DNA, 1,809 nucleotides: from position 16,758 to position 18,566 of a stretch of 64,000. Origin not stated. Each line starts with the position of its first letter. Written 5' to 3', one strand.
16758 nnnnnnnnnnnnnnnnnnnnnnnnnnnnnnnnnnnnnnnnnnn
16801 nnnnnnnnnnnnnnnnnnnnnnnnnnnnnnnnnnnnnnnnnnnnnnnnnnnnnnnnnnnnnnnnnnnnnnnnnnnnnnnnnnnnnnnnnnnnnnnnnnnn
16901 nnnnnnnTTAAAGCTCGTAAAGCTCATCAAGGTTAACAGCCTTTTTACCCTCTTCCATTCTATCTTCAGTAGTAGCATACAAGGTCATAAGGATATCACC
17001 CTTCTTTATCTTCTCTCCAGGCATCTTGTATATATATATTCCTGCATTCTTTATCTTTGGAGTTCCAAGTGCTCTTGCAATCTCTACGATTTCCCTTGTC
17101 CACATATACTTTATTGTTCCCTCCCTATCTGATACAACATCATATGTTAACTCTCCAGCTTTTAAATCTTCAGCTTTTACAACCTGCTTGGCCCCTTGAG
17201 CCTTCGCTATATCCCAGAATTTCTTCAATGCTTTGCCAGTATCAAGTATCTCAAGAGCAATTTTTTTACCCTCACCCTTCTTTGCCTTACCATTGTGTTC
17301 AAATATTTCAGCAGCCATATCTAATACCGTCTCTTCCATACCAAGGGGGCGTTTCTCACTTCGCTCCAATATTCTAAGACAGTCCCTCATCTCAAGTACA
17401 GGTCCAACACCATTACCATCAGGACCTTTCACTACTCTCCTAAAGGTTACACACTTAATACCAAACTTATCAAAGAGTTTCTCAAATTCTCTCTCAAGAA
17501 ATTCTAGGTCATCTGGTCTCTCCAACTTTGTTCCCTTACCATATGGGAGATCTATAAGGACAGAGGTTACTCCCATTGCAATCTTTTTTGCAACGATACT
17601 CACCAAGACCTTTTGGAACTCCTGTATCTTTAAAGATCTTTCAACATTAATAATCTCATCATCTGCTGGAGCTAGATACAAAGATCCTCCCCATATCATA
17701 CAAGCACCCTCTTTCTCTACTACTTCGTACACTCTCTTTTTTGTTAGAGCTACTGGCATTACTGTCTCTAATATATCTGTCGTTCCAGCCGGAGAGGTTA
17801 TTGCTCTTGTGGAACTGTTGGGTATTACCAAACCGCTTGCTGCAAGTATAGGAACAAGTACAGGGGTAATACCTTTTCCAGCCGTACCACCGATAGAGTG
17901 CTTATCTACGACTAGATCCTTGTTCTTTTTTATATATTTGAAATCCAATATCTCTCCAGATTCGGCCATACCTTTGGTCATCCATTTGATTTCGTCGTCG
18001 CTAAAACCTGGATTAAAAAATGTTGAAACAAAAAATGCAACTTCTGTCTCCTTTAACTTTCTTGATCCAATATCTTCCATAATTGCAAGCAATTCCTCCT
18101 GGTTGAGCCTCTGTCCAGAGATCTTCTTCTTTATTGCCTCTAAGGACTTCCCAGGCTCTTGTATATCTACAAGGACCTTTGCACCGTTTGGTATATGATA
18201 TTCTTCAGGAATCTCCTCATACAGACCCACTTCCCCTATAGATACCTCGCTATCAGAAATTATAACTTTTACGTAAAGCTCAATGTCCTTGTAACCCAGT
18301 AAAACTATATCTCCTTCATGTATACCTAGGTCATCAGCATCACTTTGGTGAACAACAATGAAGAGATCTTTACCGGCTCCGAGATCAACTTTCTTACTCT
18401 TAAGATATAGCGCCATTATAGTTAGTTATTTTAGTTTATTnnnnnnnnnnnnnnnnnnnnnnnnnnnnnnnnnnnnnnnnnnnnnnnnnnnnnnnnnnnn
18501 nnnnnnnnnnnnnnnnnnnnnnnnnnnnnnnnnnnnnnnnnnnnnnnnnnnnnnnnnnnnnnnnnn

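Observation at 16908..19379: Archaeal-type AMP salvage pair: AMP phosphorylase next to ribose-1,5-bisphosphate isomerase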

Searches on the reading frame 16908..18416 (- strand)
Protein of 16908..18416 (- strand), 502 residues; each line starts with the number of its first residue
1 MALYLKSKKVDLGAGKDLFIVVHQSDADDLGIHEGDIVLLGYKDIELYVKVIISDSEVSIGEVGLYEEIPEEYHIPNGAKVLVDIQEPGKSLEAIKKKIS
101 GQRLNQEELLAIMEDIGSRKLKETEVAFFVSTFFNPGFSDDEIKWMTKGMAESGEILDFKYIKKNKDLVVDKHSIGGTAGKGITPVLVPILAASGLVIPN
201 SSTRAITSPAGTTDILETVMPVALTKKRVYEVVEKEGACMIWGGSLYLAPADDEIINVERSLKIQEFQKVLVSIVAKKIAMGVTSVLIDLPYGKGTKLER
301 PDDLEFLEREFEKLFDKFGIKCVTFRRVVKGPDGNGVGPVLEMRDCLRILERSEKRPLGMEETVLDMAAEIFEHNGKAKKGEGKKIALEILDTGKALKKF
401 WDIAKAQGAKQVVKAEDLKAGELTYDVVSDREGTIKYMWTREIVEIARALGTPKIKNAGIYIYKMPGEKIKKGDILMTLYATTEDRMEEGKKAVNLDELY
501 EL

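Call 3: search_protein_families(library=pfam, proteins=[window:16908-18416:-])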
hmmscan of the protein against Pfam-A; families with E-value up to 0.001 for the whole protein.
window:16908-18416:- (502 aa): 3 families
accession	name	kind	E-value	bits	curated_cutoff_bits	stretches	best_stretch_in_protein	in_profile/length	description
PF00591.27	Glycos_transf_3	-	2.3e-12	47.6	27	1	169-270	4-106/253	Glycosyl transferase family, a/b domain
PF07831.19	PYNP_C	-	2e-09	37.4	27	1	435-494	2-68/75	Pyrimidine nucleoside phosphorylase C-terminal domain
PF02885.22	Glycos_trans_3N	-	3.1e-09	36.9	26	1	93-154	2-63/63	Glycosyl transferase family, helical bundle domain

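Call 4: search_protein_families(library=ncbifam, proteins=[window:16908-18416:-])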
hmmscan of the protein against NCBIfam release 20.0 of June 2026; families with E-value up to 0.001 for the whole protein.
window:16908-18416:- (502 aa): 9 families
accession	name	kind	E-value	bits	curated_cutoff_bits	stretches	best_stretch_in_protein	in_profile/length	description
NF003338.0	PRK04350.1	subfamily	9.8e-135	449.7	434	1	6-495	4-487/502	thymidine phosphorylase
TIGR03327.1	AMP_phos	equivalog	3.7e-134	448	535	1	5-493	2-483/500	AMP phosphorylase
TIGR02645.1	ARCH_P_rylase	hypoth_equivalog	2e-132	442.1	434.6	1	6-491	2-480/493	putative thymidine phosphorylase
TIGR02644.1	Y_phosphoryl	subfamily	4.4e-59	200.3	409.05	1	93-494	3-410/417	pyrimidine-nucleoside phosphorylase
NF004490.0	PRK05820.1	equivalog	4.5e-53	180.5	269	1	93-495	7-417/439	thymidine phosphorylase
NF004747.0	PRK06078.1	equivalog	2.2e-40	138.6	559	1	92-486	4-404/434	pyrimidine-nucleoside phosphorylase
TIGR02643.1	T_phosphoryl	equivalog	2.7e-40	138.6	570.7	1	93-495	5-417/437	thymidine phosphorylase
TIGR01245.1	trpD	equivalog_domain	3.1e-09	36.6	199.05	1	96-263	2-166/330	anthranilate phosphoribosyltransferase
NF011201.0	PRK14607.1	equivalog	3.3e-08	32.7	670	1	92-246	196-348/534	bifunctional anthranilate synthase component II/anthranilate phosphoribosyltransferase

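Call 8: search_solved_structures(query=window:16908-18416:-, show_alignments=2)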
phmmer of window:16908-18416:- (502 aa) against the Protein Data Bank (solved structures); distinct sequences matched with E-value up to 0.001: 16.
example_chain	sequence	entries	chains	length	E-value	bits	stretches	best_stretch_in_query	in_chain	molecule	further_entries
4ga5_B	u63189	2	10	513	1.5e-88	300.7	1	9-489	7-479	Putative thymidine phosphorylase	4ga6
4ga4_A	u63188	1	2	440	4.5e-83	282.7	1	91-489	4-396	Putative thymidine phosphorylase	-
5oln_A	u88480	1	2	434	1.8e-31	112.6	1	93-486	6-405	Pyrimidine-nucleoside phosphorylase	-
5ep8_A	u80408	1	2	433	5.1e-31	111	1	93-486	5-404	Pyrimidine-nucleoside phosphorylase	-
2dsj_A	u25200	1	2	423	1.5e-29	106.2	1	95-482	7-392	Pyrimidine-nucleoside (Thymidine) phosphorylase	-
7m7k_B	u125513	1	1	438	2.7e-29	105.3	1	93-492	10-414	Pyrimidine-nucleoside phosphorylase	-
1brw_A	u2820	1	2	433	4.3e-29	104.7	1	92-490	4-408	PROTEIN (PYRIMIDINE NUCLEOSIDE PHOSPHORYLASE)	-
3h5q_A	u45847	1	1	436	3.1e-28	101.9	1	91-489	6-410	Pyrimidine-nucleoside phosphorylase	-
1azy_A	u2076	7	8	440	3.1e-27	98.6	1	93-456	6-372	THYMIDINE PHOSPHORYLASE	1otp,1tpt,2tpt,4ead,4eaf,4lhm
5ey3_A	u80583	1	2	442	7.7e-26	94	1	93-451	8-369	Thymidine phosphorylase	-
4x46_A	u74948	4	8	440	8e-26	93.9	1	93-451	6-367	Thymidine phosphorylase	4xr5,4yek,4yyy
2j0f_A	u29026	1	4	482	1.8e-23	86.2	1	86-410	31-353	THYMIDINE PHOSPHORYLASE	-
1uou_A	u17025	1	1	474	1.5e-22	83.1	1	86-410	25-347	THYMIDINE PHOSPHORYLASE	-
2wk5_A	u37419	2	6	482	1.6e-22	83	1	86-410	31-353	THYMIDINE PHOSPHORYLASE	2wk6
9ucw_A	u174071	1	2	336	6.6e-06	28.2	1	93-244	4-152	Anthranilate phosphoribosyltransferase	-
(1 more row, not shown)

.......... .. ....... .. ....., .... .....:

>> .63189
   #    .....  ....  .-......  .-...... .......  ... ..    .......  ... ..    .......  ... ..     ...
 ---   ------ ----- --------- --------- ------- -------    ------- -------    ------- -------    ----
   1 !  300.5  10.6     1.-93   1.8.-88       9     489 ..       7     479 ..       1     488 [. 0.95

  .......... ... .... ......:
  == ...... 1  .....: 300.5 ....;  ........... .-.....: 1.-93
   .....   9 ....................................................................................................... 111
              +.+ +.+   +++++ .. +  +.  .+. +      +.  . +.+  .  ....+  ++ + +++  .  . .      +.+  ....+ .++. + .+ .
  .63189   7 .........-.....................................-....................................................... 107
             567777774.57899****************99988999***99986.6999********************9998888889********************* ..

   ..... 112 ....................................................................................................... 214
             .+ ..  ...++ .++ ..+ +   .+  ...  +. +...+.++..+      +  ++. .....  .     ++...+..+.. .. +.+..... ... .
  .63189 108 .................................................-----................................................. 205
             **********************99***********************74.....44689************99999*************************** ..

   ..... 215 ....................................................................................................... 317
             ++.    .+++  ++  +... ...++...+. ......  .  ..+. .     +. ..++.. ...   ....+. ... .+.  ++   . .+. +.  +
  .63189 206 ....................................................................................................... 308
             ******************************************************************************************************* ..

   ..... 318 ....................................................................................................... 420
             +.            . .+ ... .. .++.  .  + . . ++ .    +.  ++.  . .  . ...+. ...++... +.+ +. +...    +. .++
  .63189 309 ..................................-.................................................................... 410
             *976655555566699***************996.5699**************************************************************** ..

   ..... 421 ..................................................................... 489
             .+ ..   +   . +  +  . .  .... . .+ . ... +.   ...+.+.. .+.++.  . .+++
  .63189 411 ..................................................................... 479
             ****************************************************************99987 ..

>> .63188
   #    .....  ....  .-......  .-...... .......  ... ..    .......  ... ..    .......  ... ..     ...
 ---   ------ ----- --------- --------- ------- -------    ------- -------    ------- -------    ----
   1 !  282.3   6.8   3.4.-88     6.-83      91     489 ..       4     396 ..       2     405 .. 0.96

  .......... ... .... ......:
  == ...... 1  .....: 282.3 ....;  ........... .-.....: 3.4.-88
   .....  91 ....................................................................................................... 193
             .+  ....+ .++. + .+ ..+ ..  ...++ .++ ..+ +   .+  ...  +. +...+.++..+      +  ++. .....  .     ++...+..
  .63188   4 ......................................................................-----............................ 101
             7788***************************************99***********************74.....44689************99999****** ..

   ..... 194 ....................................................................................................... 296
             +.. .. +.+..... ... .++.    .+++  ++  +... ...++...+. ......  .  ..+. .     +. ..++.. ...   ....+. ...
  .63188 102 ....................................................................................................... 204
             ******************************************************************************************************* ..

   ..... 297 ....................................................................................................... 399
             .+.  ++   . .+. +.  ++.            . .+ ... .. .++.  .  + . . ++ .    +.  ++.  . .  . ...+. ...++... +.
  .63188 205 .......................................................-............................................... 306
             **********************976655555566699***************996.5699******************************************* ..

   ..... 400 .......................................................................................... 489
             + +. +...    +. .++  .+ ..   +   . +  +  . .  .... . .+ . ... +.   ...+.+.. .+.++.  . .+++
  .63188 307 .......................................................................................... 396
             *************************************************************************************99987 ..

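Call 10: find_homologous_proteins(query=window:16908-18416:-)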
Query window:16908-18416:- (502 aa): 1110 proteins with E <= 0.001 among 8000 candidates; the best 120 are listed.
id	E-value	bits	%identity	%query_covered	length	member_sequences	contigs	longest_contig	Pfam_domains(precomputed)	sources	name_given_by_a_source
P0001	0.0e+0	1094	100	100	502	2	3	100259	PF07831.20,PF00591.28,PF02885.23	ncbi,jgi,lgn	-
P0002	1.0e-284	963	85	100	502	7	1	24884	PF07831.20,PF00591.28,PF02885.23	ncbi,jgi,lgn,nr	ncbi:MAG: thymidine phosphorylase [Candidatus Dojkabacteria bacterium]|jgi:AMP phosphorylase|nr:thym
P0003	9.4e-280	946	84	100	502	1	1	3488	PF07831.20,PF00591.28,PF02885.23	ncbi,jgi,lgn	-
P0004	2.3e-277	938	84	100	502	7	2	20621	PF07831.20,PF00591.28,PF02885.23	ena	-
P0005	1.0e-275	933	83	100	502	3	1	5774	PF07831.20,PF00591.28,PF02885.23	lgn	-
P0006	1.2e-273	926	82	100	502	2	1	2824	PF07831.20,PF00591.28,PF02885.23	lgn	-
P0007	5.8e-272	921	82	100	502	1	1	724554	PF07831.20,PF00591.28,PF02885.23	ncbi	ncbi:MAG: thymidine phosphorylase [Candidatus Dojkabacteria bacterium]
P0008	8.6e-271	917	82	100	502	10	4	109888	PF07831.20,PF00591.28,PF02885.23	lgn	-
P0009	2.6e-268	908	81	100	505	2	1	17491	PF07831.20,PF00591.28,PF02885.23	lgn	-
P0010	7.0e-268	907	81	100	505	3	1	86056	PF07831.20,PF00591.28,PF02885.23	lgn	-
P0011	1.4e-267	906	81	100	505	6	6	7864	PF07831.20,PF00591.28,PF02885.23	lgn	-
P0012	4.3e-264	895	79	100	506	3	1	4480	PF07831.20,PF00591.28,PF02885.23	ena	-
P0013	2.4e-262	889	78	100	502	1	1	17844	PF07831.20,PF00591.28,PF02885.23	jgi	jgi:AMP phosphorylase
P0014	1.9e-258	876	78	100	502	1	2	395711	PF07831.20,PF00591.28,PF02885.23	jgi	jgi:AMP phosphorylase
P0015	2.2e-255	866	77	100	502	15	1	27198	PF07831.20,PF00591.28,PF02885.23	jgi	-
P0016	5.1e-255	865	76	100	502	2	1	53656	PF07831.20,PF00591.28,PF02885.23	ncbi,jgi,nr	ncbi:MAG: thymidine phosphorylase [Candidatus Dojkabacteria bacterium]|jgi:AMP phosphorylase|nr:thym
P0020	2.0e-252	856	77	100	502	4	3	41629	PF07831.20,PF00591.28,PF02885.23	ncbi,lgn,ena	-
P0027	9.5e-250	847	76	100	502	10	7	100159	PF07831.20,PF00591.28,PF02885.23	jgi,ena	-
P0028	1.2e-249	847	75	100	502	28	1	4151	PF07831.20,PF00591.28,PF02885.23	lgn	-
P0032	5.5e-248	841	75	100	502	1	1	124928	PF07831.20,PF00591.28,PF02885.23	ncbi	-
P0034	9.0e-248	841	73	100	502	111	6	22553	PF07831.20,PF00591.28,PF02885.23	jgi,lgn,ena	-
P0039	1.3e-244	830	74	100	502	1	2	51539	PF07831.20,PF00591.28,PF02885.23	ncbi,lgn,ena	-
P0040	3.8e-244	829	72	100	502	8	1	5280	PF07831.20,PF00591.28,PF02885.23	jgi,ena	-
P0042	2.5e-243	826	75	100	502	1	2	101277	PF07831.20,PF00591.28,PF02885.23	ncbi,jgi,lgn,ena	-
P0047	3.3e-236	803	72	100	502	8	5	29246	PF07831.20,PF00591.28,PF02885.23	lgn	-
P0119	1.7e-193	662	60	100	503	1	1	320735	PF07831.20,PF00591.28,PF02885.23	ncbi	ncbi:MAG: thymidine phosphorylase [Candidatus Dojkabacteria bacterium]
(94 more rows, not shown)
